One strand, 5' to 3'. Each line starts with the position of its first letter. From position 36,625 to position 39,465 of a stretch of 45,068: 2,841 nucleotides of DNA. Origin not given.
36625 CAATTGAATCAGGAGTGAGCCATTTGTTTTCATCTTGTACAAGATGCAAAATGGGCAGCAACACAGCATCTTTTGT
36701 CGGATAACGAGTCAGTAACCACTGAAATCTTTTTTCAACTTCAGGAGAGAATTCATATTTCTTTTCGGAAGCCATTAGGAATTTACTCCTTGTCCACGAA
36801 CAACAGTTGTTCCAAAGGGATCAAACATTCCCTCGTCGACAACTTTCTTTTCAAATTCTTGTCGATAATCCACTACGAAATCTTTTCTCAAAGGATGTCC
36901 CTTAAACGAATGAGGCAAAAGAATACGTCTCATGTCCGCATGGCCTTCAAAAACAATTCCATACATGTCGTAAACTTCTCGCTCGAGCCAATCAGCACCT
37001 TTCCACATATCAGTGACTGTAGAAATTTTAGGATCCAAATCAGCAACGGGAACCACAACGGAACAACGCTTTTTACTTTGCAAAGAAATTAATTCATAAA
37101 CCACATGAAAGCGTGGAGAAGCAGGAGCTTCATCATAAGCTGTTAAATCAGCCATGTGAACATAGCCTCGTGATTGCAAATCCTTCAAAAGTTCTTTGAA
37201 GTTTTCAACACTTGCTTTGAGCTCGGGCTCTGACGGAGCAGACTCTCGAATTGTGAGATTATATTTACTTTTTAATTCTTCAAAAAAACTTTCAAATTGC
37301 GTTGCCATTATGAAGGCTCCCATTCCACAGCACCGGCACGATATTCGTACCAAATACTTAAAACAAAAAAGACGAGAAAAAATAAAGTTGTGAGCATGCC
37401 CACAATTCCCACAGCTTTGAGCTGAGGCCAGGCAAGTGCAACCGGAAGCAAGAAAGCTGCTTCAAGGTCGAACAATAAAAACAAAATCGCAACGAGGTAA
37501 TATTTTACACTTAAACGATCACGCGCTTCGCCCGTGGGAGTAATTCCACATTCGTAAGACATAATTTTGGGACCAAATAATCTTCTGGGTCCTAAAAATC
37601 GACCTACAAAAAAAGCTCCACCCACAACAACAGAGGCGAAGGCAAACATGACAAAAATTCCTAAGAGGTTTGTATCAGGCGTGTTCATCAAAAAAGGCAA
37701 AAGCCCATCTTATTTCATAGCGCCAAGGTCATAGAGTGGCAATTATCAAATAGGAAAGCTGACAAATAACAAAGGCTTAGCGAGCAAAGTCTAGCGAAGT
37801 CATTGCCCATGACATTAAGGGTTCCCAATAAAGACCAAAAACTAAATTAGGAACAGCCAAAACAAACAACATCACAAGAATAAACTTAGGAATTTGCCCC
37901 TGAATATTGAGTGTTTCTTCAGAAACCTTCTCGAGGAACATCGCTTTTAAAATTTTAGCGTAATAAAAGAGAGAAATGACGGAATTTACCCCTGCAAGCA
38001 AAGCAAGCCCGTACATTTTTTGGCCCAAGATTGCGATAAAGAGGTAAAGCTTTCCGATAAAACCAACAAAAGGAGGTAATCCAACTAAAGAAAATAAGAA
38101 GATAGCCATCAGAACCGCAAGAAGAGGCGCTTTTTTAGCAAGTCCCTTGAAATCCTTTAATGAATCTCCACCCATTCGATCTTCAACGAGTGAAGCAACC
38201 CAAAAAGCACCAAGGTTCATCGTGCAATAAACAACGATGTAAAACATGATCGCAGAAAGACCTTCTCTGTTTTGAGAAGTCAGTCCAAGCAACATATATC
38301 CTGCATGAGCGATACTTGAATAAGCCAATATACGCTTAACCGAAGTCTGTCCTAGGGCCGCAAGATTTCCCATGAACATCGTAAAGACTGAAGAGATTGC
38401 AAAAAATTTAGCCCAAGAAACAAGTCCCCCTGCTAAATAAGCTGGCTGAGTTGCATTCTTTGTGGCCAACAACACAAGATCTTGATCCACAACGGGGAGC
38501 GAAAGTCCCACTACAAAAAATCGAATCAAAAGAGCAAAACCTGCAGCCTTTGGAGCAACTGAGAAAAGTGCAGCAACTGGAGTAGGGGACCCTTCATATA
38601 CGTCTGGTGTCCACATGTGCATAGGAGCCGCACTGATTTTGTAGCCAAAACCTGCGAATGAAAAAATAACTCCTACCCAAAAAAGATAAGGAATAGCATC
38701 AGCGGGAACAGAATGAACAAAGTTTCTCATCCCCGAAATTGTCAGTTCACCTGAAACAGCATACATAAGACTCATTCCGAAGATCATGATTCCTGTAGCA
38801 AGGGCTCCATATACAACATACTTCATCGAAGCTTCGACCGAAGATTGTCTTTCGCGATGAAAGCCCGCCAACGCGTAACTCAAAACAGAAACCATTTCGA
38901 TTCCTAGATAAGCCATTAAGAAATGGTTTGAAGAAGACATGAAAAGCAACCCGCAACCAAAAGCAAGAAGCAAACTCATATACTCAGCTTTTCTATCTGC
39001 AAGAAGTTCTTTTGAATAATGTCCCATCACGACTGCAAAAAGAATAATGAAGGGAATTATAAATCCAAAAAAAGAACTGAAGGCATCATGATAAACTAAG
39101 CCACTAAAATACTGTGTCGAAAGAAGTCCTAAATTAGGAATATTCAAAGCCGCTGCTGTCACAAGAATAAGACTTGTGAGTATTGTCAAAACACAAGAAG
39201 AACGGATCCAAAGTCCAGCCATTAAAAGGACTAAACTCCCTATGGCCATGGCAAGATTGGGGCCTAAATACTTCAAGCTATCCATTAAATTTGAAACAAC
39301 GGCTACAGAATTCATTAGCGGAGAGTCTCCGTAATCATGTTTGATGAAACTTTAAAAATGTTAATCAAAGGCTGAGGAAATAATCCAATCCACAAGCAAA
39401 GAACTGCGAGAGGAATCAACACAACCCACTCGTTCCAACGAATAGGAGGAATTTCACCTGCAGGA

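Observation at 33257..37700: nuo operon that skips nuoB, nuoD, nuoG and nuoI, with coupled junctions that leave no room for them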

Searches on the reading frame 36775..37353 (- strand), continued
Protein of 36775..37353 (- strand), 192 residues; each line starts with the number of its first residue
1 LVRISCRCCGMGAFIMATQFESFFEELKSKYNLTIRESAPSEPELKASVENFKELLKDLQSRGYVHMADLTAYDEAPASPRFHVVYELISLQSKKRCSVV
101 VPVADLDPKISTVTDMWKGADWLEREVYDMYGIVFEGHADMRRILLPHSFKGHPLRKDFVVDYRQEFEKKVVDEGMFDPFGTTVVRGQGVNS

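Call 52: find_encoding_contigs(protein=P0172, flank=10000, max_places=2)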
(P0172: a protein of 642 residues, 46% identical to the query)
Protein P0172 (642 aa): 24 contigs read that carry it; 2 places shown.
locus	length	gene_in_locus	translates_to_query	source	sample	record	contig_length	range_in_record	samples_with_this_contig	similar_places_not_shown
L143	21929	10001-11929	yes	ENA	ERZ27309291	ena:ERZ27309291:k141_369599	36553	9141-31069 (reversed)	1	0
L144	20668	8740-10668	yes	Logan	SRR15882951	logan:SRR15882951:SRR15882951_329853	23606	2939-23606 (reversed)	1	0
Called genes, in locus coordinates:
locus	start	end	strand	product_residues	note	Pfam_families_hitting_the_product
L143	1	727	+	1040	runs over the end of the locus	PF00963:Cohesin (faint), PF25852:DUF6242_C (faint), PF13585:CHU_C (faint), PF14870:PSII_BNR (faint), PF15902:Sortilin-Vps10 (faint), PF00404:Dockerin_1, PF13860:FlgD_ig (weak)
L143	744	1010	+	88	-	-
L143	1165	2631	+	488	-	PF09976:TPR_21 (faint), PF07719:TPR_2 (faint), PF13374:TPR_10 (faint), PF13424:TPR_12 (faint), PF13428:TPR_14 (faint), PF00515:TPR_1 (faint), PF13431:TPR_17 (weak), PF17874:TPR_MalT, +7 more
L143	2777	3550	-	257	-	PF00106:adh_short, PF08659:KR, PF13561:adh_short_C2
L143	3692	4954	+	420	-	PF13091:PLDc_2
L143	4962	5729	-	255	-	PF00106:adh_short, PF08659:KR, PF13561:adh_short_C2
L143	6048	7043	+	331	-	PF00070:Pyr_redox (faint), PF00890:FAD_binding_2 (faint), PF01134:GIDA (faint), PF01266:DAO (faint), PF01494:FAD_binding_3 (faint), PF07992:Pyr_redox_2, PF13738:Pyr_redox_3, PF13434:Lys_Orn_oxgnase (weak), +3 more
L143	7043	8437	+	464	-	PF00890:FAD_binding_2, PF01134:GIDA, PF01266:DAO (faint), PF07992:Pyr_redox_2, PF12831:FAD_oxidored, PF13738:Pyr_redox_3, PF00070:Pyr_redox, PF02852:Pyr_redox_dim, +4 more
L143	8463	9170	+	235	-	PF21948:LplA-B_cat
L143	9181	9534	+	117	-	PF00507:Oxidored_q4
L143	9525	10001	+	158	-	PF01058:Oxidored_q6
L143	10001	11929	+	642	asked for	PF00329:Complex1_30kDa, PF00346:Complex1_49kDa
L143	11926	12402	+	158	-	PF01257:2Fe-2S_thioredx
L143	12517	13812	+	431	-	PF01512:Complex1_51K, PF10531:SLBB, PF22461:SLBB_2 (weak), PF10589:NADH_4Fe-4S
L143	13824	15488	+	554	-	PF00111:Fer2, PF13510:Fer2_4, PF10588:NADH-G_4Fe-4S_3, PF22117:Fer4_Nqo3, PF04879:Molybdop_Fe4S4 (weak), PF22151:Fer4_NDSU1 (weak), PF00384:Molybdopterin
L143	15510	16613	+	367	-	PF00146:NADHdh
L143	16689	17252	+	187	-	PF13183:Fer4_8 (faint), PF13484:Fer4_16 (faint), PF14697:Fer4_21 (faint), PF13237:Fer4_10 (weak), PF12838:Fer4_7, PF13187:Fer4_9, PF00037:Fer4, PF12838:Fer4_7 (weak), +2 more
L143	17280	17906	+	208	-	PF01596:Methyltransf_3, PF13578:Methyltransf_24, PF13649:Methyltransf_25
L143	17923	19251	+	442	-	PF00364:Biotin_lipoyl, PF25917:BSH_RND (faint), PF25984:BSH_YknX (faint), PF25997:BSH_YhbJ (weak), PF26018:BSH_RND_rel (faint), PF02817:E3_binding, PF00198:2-oxoacid_dh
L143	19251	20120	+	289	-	PF16881:LIAS_N (weak), PF04055:Radical_SAM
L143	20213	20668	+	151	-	PF00075:RNase_H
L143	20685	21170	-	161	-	PF08909:DUF1854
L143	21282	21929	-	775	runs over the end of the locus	PF00664:ABC_membrane, PF00005:ABC_tran, PF02463:SMC_N (faint)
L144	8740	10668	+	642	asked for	PF00329:Complex1_30kDa, PF00346:Complex1_49kDa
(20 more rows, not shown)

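Call 55: find_homologous_proteins(query=L020:13544-15040:+)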
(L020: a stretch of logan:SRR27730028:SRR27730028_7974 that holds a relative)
Query L020:13544-15040:+ (498 aa): 8000 proteins with E <= 0.001 among 8000 candidates; the best 120 are listed.
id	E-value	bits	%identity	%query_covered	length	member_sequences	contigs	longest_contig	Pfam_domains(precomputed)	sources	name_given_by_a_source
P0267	0.0e+0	1147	100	100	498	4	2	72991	PF13510.12,PF10588.15,PF00384.28,PF00111.33,PF22117.3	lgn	-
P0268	2.7e-293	991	86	100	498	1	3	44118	PF13510.12,PF10588.15,PF00111.33,PF22117.3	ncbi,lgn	-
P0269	1.8e-266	903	77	100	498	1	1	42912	PF13510.12,PF10588.15,PF00384.28,PF00111.33,PF22117.3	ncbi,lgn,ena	-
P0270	2.6e-263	892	75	100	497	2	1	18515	PF13510.12,PF10588.15,PF00384.28,PF00111.33,PF22117.3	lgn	-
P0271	1.9e-262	889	77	100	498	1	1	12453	PF13510.12,PF10588.15,PF00384.28,PF00111.33,PF22117.3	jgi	-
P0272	5.2e-262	888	76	100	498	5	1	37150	PF13510.12,PF10588.15,PF00384.28,PF00111.33,PF22117.3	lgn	-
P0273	1.2e-261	887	76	98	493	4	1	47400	PF13510.12,PF10588.15,PF00384.28,PF00111.33,PF22117.3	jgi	jgi:NADH-quinone oxidoreductase subunit G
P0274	2.2e-242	823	71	98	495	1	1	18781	PF13510.12,PF10588.15,PF00384.28,PF00111.33,PF22117.3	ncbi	ncbi:MAG: 2Fe-2S iron-sulfur cluster-binding protein [Candidatus Aminicenantia bacterium]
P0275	3.3e-239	813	70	97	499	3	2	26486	PF13510.12,PF10588.15,PF00384.28,PF00111.33,PF22117.3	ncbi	-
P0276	1.0e-126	442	44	97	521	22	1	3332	PF13510.12,PF10588.15,PF00384.28,PF00111.33,PF22117.3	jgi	-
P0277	8.0e-126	439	45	97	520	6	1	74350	PF13510.12,PF10588.15,PF00384.28,PF00111.33,PF22117.3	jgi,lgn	jgi:NADH-quinone oxidoreductase subunit G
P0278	8.9e-125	435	45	96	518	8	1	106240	PF13510.12,PF10588.15,PF00384.28,PF00111.33,PF22117.3,PF04879.22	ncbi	ncbi:MAG: 2Fe-2S iron-sulfur cluster-binding protein [Candidatus Aminicenantales bacterium]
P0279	4.9e-122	426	45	95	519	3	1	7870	PF13510.12,PF10588.15,PF00384.28,PF00111.33,PF22117.3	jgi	jgi:NADH-quinone oxidoreductase subunit G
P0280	6.0e-122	426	43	97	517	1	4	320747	PF13510.12,PF22151.3,PF10588.15,PF00384.28,PF00111.33,PF22117.3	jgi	jgi:NADH-quinone oxidoreductase subunit G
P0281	3.2e-121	424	44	99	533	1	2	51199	PF13510.12,PF10588.15,PF00384.28,PF00111.33,PF22117.3,PF04879.22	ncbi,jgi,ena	-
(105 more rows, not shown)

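Call 57: list_cluster_members(proteins=[P0121, P0123, P0124, P0125, P0126, P0127, P0128, P0129, P0172, P0131])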
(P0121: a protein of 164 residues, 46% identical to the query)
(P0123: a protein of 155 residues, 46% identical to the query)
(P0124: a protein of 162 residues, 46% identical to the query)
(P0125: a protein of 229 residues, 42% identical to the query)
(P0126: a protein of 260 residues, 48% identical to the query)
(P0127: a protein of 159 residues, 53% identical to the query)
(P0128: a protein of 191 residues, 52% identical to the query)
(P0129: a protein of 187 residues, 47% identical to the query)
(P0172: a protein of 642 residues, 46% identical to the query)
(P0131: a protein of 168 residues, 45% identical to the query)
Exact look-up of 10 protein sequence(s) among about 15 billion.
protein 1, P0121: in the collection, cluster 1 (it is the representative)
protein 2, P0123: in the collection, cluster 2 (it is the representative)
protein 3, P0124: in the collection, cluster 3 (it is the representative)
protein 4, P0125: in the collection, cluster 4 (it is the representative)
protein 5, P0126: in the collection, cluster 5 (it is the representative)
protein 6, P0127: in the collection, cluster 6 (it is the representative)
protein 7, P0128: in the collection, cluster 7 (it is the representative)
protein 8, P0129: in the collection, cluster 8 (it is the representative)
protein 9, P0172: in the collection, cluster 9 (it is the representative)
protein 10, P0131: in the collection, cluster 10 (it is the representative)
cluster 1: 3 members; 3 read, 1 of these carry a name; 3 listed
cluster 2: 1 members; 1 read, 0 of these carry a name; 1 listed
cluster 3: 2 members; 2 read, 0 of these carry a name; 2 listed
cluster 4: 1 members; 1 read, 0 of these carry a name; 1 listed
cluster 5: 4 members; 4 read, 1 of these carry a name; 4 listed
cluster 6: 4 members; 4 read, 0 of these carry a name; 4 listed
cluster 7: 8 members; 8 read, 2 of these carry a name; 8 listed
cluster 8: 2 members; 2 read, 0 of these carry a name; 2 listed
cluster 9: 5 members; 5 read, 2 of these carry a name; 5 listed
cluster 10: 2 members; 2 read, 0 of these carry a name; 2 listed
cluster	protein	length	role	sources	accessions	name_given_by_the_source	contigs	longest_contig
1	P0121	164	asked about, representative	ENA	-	-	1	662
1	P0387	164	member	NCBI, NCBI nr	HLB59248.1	MAG TPA: NADH-quinone oxidoreductase subunit C [Bdellovibrionota bacterium] | NADH-quinone oxidoreductase subunit C [Bdellovibrionota bacterium]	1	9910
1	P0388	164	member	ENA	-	-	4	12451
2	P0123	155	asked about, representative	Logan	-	-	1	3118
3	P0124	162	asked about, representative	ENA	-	-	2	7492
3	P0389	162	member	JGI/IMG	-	-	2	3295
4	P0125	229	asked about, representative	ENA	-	-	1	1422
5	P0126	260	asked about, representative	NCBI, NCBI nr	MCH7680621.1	NADH-quinone oxidoreductase subunit C [candidate division KSB1 bacterium]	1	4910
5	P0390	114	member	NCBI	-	-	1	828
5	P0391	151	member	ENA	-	-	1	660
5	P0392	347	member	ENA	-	-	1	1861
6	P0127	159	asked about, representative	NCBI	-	-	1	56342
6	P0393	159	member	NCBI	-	-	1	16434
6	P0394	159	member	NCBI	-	-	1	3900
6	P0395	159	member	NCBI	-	-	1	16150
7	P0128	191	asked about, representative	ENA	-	-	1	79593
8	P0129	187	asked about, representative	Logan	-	-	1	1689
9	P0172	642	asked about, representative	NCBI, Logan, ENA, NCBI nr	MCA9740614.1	NADH-quinone oxidoreductase subunit D [candidate division KSB1 bacterium]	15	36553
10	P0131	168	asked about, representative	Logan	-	-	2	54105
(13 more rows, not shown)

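Call 58: find_encoding_contigs(protein=P0388, flank=10000, max_places=4)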
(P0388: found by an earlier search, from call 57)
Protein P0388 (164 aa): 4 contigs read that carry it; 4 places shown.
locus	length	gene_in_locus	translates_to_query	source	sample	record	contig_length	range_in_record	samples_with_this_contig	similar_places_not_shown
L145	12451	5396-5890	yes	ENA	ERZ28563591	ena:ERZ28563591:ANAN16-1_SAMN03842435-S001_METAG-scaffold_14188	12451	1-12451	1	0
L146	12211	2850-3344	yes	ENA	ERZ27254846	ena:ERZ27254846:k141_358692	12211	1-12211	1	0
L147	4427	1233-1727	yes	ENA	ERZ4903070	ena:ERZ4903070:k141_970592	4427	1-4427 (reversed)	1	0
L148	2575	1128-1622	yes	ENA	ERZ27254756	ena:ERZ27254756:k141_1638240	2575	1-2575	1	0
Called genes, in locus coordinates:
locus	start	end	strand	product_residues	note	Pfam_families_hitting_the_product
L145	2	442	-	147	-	?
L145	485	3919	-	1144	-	PF17757:UvrB_inter, PF22590:Cas3-like_C_2 (faint), PF02559:CarD_TRCF_RID, PF00270:DEAD, PF04851:ResIII, PF00271:Helicase_C, PF03461:TRCF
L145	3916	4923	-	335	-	PF01210:NAD_Gly3P_dh_N, PF02558:ApbA (weak), PF03446:NAD_binding_2 (weak), PF03807:F420_oxidored, PF07479:NAD_Gly3P_dh_C, PF20618:GPD_NAD_C_bact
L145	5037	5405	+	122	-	PF00507:Oxidored_q4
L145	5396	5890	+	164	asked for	PF00329:Complex1_30kDa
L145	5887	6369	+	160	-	PF01257:2Fe-2S_thioredx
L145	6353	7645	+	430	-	PF01512:Complex1_51K, PF10531:SLBB (weak), PF22461:SLBB_2 (weak), PF10589:NADH_4Fe-4S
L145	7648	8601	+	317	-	-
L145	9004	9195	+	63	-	PF00499:Oxidored_q3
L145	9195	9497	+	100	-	PF00420:Oxidored_q2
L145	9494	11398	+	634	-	PF00662:Proton_antipo_N, PF00361:Proton_antipo_M, PF01010:Proton_antipo_C (faint)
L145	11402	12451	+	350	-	?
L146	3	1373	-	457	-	PF17757:UvrB_inter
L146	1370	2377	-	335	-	PF01210:NAD_Gly3P_dh_N, PF02558:ApbA (weak), PF03446:NAD_binding_2 (weak), PF03807:F420_oxidored, PF07479:NAD_Gly3P_dh_C, PF20618:GPD_NAD_C_bact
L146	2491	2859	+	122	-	PF00507:Oxidored_q4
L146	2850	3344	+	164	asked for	PF00329:Complex1_30kDa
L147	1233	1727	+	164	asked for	PF00329:Complex1_30kDa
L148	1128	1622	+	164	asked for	PF00329:Complex1_30kDa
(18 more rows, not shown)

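Call 65: find_related_loci(query=A1, collection=metagenome_contigs, flank=10000)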
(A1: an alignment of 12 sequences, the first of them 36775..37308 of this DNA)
Query A1 (177 aa) in metagenome_contigs; peptide patterns used: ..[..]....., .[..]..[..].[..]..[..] (x = any residue, [..] = any of these).
600 stretches matched a pattern (row limit reached: there are more); 590 encode a relative of the query (tblastn E <= 1e-3); the best 80 are kept; 80 distinct loci.
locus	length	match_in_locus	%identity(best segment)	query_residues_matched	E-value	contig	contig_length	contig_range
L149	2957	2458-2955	98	1-166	2e-113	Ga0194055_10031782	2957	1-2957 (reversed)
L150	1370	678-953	62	52-144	2e-33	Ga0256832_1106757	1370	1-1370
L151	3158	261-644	44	23-149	1e-32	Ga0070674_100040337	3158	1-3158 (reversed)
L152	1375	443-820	45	23-149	3e-32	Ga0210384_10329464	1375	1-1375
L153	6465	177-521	46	30-146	5e-30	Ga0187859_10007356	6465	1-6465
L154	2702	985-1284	53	52-150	3e-30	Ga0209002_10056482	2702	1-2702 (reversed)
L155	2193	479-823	43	42-156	2e-30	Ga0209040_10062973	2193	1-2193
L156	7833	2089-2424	43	39-149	1e-29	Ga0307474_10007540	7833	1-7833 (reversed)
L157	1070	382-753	43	31-152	2e-30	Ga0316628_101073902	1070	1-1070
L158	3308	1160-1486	44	52-160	2e-29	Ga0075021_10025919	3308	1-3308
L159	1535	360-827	38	9-157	1e-29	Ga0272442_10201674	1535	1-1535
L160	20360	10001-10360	48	33-151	3e-29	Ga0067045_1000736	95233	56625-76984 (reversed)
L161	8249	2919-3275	42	31-150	4e-29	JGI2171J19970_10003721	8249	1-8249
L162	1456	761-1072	47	48-150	2e-29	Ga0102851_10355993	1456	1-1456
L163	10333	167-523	48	35-144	4e-29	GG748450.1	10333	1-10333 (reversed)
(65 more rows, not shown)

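Call 75: search_protein_families(library=pfam, proteins=[L011:7242-7814:+, L011:7826-8524:-, L011:8681-9100:-, L011:9101-9445:-], max_evalue=0.01)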
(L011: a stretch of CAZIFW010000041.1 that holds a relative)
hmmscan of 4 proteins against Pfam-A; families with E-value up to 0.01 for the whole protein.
L011:7242-7814:+ (190 aa): 3 families
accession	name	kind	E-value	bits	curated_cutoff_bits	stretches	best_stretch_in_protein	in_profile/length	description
PF08534.16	Redoxin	-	2.3e-21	76.6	26.6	1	28-185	2-148/148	Redoxin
PF00578.27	AhpC-TSA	-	1.5e-20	73.8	26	2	83-169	39-122/124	AhpC/TSA family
PF13911.12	AhpC-TSA_2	-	0.0028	18.5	27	1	94-145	4-55/114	AhpC/TSA antioxidant enzyme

L011:7826-8524:- (232 aa): 1 family
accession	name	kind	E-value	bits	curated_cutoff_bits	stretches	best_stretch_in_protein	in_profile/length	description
PF01435.24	Peptidase_M48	-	2.4e-25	89.9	20.3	1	31-203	4-184/186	Peptidase family M48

L011:8681-9100:- (139 aa): 1 family
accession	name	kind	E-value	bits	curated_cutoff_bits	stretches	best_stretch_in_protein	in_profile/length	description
PF01906.23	YbjQ_1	-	1.2e-20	74.4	23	1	56-138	20-102/103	Putative heavy-metal-binding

L011:9101-9445:- (114 aa): 2 families
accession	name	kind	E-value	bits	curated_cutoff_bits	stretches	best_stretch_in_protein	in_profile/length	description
PF01906.23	YbjQ_1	-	4.8e-40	136.8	23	1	11-113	1-103/103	Putative heavy-metal-binding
PF23025.1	YbjQ_2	-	0.0048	17.6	29.1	0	11-112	7-100/103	C2 domain-containing protein 5, YbjQ-like domain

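Call 87: find_related_loci(query=A3, collection=viral_contigs, flank=10000)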
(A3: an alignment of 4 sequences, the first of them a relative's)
Query A3 (438 aa) in viral_contigs; peptide patterns used: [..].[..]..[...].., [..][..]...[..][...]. (x = any residue, [..] = any of these).
24 stretches matched a pattern; 1 encode a relative of the query (tblastn E <= 1e-3); 1 distinct loci.
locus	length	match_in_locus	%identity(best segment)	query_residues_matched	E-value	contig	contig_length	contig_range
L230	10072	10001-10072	67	7-30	1e-7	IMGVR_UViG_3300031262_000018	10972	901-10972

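Call 106: search_dna_similar(query=window:36775-37308:-, collection=plasmids, mode=protein, max_rows=15)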
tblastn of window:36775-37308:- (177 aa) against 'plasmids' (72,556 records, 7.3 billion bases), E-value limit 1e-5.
Records with a match: 167; places in all: 179; records where one place covers at least 80% of the query: 5.
Best place of each record, by identity: <60% 167.
By first word of the organism name: Sinorhizobium 71; Rhizobium 20; Ensifer 11; Escherichia 6; Klebsiella 6; Acinetobacter 5; Salmonella 4; Haladaptatus 3; Halobaculum 2; Phyllobacterium 2; and 29 more.
By predicted mobility (MOB-suite, as given by PLSDB): non-mobilizable 93; conjugative 56; mobilizable 18.
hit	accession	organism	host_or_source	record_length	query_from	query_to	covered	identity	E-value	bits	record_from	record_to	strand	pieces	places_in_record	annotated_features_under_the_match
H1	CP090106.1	Sinorhizobium meliloti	Medicago,Cell culture,Plant nodule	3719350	26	157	75%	41.4%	2e-21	97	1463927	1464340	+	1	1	NADH-quinone oxidoreductase subunit C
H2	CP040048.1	Acinetobacter baumannii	Homo sapiens,blood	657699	7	144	78%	38.7%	2e-21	97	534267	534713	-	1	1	nuoC: NADH-quinone oxidoreductase subunit C/D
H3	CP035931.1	Acinetobacter baumannii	Homo sapiens,blood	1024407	7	144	78%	38.7%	2e-21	97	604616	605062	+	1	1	NADH-quinone oxidoreductase subunit C/D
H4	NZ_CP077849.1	Acinetobacter baumannii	Homo sapiens,Rectal swab_P28_BU14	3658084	7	144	78%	38.7%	2e-21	97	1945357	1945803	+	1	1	none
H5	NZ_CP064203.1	Acinetobacter baumannii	Homo sapiens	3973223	7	144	78%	38.7%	2e-21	97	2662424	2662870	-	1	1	none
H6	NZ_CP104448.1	Acinetobacter baumannii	Homo sapiens,sputum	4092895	7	144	78%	38.7%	2e-21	97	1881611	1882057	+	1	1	none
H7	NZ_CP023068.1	Sinorhizobium sojae CCBAU 05684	G.max,nodule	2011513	4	144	80%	37.6%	1e-21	97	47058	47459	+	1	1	record has no annotation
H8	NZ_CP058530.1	Halobaculum halophilum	cell culture,sediment in salt lake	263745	34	174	80%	37.3%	7e-17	84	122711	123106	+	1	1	NADH-quinone oxidoreductase subunit D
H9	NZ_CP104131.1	Sinorhizobium sp. K101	Phaseolus vulgaris,cell ...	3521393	26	144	67%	43.9%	3e-22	99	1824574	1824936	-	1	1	none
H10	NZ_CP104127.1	Sinorhizobium sp. M103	Phaseolus vulgaris,cell ...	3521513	26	144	67%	43.9%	3e-22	99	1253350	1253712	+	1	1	none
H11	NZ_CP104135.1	Sinorhizobium sp. C101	Phaseolus vulgaris,cell ...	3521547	26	144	67%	43.9%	3e-22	99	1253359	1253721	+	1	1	none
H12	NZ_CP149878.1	Rhizobium sp. T1473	Medicago sativa,Cell Culture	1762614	1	144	81%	35.4%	1e-22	100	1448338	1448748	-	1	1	none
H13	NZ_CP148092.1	Rhizobium sp. T1470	Medicago sativa,cell culture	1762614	1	144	81%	35.4%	1e-22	100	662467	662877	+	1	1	none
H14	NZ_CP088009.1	Rhizobium sp. T136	Melilotus albus,Cell culture,root nodule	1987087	1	144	81%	35.4%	1e-22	100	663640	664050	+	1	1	none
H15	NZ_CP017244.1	Rhizobium etli 8C-3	Phaseolus vulgaris,cell culture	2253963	4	144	80%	36.2%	8e-22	99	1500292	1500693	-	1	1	record has no annotation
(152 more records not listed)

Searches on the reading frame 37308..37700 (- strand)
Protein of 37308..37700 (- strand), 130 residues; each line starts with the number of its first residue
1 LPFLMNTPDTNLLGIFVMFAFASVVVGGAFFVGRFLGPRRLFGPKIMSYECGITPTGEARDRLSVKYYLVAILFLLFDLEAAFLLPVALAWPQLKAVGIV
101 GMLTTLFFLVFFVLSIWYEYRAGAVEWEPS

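Call 3: search_protein_families(library=pfam, proteins=[window:37308-37700:-])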
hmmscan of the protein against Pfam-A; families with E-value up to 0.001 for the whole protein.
window:37308-37700:- (130 aa): 1 family
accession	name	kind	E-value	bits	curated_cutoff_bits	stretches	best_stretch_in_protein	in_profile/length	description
PF00507.24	Oxidored_q4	-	3.5e-26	91.7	23.3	1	29-127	4-99/99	NADH-ubiquinone/plastoquinone oxidoreductase, chain 3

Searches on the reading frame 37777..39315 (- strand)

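Call 4: search_protein_families(library=pfam, proteins=[window:37777-39315:-])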
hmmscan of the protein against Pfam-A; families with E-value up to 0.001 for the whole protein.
window:37777-39315:- (512 aa): 1 family
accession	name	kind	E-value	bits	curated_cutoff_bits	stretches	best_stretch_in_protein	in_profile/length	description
PF00361.26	Proton_antipo_M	-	1.9e-70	237.8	21.5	2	300-448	145-294/294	NADH:quinone oxidoreductase/Mrp antiporter, TM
